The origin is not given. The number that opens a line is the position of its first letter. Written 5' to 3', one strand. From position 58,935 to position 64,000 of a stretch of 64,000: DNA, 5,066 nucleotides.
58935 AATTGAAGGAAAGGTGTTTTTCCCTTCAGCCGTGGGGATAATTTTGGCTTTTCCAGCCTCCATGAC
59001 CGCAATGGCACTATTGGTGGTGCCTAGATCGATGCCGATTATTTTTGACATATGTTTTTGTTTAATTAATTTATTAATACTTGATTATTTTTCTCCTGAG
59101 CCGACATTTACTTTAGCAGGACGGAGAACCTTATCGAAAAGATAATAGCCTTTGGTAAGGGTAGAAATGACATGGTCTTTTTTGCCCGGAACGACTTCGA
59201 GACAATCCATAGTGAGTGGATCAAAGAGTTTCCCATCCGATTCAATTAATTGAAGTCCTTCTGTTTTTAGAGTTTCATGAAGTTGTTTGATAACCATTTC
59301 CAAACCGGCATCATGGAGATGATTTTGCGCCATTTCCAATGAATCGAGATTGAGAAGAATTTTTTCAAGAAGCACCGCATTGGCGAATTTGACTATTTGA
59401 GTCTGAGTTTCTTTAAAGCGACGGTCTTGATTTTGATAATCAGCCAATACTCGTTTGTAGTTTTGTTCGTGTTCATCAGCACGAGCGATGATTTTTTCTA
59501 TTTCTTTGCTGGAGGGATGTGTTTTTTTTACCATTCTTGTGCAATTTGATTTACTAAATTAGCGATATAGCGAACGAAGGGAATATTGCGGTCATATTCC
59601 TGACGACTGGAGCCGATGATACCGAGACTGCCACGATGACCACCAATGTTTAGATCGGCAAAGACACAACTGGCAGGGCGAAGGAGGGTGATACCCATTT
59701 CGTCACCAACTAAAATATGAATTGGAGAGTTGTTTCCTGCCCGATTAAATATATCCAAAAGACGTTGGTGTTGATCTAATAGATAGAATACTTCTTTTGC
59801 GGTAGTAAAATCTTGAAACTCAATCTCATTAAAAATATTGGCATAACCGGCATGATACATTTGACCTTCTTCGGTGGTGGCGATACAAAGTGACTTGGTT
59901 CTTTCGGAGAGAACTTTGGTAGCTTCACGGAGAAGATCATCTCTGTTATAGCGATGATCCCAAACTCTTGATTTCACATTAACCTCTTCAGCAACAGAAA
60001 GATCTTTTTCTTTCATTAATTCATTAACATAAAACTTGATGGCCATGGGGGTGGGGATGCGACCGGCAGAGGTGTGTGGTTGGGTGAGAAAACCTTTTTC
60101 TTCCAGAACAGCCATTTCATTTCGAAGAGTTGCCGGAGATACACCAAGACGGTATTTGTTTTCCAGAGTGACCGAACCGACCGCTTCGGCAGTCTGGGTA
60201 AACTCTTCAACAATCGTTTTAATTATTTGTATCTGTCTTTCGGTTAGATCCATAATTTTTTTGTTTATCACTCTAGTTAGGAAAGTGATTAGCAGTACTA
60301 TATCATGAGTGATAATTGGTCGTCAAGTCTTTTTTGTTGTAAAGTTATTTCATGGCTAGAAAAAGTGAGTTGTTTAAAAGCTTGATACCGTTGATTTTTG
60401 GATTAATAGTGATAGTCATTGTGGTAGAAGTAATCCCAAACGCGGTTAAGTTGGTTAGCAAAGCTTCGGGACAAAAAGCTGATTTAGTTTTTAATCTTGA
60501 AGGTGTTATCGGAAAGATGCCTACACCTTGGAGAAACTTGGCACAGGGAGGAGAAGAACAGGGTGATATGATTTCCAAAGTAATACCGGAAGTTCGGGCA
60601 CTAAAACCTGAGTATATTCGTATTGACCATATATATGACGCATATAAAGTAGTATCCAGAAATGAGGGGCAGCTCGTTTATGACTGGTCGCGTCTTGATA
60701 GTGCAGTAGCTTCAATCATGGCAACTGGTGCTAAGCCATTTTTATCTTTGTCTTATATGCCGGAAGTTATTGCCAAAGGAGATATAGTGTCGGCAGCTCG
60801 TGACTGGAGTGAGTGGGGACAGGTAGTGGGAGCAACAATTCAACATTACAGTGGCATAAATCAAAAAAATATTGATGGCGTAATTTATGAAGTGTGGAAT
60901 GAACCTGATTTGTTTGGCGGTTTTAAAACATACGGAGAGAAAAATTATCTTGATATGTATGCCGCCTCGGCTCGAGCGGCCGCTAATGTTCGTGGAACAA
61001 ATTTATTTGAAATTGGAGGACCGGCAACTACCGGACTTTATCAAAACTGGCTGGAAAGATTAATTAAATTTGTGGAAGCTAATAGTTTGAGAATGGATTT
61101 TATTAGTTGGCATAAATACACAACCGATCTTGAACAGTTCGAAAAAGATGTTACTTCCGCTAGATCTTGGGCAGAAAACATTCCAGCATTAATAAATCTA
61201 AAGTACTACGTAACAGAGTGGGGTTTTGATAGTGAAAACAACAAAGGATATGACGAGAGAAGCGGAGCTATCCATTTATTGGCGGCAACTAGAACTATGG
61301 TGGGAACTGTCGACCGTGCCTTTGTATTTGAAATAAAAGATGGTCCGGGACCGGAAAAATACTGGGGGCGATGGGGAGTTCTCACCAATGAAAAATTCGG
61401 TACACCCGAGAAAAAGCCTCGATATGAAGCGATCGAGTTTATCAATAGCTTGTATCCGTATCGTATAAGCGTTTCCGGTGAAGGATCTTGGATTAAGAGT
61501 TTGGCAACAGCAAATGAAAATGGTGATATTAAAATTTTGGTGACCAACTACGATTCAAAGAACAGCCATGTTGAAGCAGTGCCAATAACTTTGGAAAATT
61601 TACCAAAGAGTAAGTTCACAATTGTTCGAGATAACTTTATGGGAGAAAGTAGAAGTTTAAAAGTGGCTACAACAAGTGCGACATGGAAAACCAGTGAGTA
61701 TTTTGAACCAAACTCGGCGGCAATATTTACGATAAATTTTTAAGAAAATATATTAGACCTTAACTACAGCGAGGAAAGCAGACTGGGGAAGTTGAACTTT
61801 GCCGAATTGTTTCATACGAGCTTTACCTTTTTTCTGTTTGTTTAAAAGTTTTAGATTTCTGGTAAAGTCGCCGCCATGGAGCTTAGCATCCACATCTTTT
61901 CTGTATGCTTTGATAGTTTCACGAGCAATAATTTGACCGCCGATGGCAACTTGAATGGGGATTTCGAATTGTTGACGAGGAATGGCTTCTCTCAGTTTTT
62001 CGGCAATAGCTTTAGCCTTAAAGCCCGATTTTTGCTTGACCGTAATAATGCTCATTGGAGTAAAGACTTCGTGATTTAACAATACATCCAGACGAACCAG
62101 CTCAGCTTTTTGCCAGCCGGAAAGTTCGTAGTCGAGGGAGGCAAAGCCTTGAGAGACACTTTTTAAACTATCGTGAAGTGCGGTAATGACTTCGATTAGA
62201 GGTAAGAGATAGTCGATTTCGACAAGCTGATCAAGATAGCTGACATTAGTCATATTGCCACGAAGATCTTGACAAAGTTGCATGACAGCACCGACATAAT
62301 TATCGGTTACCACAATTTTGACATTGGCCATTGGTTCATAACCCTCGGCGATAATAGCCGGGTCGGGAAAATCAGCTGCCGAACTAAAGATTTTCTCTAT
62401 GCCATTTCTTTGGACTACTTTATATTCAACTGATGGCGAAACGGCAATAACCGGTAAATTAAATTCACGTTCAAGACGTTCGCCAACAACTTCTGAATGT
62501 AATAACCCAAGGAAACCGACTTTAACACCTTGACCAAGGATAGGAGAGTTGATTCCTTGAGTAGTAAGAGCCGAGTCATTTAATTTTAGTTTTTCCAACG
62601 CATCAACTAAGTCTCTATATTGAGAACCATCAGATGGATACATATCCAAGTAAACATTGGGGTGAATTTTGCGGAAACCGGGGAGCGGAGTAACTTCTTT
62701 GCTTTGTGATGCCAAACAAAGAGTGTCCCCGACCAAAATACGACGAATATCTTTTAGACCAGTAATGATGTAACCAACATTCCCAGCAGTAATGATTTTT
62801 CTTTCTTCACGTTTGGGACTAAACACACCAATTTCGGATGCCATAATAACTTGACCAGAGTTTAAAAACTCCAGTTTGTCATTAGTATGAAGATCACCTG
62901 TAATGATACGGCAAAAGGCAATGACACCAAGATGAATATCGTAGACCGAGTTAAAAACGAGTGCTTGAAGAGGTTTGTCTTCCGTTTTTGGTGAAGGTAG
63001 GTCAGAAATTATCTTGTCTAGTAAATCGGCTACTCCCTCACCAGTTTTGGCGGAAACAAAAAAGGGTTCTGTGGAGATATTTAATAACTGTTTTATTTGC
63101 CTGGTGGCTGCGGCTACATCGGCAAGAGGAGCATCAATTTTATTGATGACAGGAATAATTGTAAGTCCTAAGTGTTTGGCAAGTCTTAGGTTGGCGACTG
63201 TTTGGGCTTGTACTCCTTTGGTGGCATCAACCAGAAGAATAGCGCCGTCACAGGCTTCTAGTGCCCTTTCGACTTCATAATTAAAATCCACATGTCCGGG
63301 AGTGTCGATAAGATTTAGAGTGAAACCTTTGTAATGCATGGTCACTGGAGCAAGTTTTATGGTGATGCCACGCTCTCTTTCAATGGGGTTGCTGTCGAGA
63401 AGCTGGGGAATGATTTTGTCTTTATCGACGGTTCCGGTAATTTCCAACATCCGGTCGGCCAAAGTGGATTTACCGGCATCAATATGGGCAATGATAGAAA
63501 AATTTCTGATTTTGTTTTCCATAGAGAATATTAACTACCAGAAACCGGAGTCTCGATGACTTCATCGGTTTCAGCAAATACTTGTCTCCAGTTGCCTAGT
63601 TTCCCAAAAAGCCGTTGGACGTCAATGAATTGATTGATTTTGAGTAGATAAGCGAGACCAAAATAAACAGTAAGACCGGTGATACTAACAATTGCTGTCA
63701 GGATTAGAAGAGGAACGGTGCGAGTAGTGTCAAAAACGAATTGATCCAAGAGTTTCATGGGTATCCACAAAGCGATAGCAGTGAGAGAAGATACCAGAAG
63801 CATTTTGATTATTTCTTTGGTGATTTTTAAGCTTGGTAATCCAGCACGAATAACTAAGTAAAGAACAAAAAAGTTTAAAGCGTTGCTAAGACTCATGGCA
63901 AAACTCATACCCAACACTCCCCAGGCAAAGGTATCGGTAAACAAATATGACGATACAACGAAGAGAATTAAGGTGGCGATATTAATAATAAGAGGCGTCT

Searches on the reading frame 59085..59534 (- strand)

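Call 15: search_protein_families(library=pfam, proteins=[window:59085-59534:-], max_evalue=0.01)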
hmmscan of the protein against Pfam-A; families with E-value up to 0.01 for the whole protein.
window:59085-59534:- (149 aa): 1 family
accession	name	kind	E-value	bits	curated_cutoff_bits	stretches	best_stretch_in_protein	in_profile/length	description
PF01025.24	GrpE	-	9.1e-28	97.4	25.8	1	8-145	16-164/165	GrpE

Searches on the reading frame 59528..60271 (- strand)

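Call 15: search_protein_families(library=pfam, proteins=[window:59528-60271:-], max_evalue=0.01)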
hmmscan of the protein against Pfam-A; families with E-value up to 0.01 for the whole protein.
window:59528-60271:- (247 aa): 3 families
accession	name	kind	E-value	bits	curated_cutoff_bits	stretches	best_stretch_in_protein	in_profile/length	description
PF01628.27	HrcA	-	1.6e-18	67.9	22.2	1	80-230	76-215/215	HrcA protein C terminal domain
PF01726.22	LexA_DNA_bind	-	0.0081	16.4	23.7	0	8-63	3-57/65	LexA DNA binding domain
PF08220.18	HTH_DeoR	-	0.0092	16.1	21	0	41-69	23-51/57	DeoR-like helix-turn-helix domain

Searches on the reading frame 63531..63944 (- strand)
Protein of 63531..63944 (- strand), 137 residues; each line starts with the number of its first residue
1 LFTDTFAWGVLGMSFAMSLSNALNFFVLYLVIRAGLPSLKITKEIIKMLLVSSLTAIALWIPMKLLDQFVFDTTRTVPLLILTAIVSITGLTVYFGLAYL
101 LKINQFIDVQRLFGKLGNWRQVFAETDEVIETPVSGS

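Call 15: search_protein_families(library=pfam, proteins=[window:63531-63944:-], max_evalue=0.01)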
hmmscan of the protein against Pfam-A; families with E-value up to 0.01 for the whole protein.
window:63531-63944:- (137 aa): 1 family
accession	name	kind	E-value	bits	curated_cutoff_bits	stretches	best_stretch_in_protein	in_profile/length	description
PF01594.21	AI-2E_transport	-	0.0071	16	34.3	1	23-106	2-82/327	AI-2E family transporter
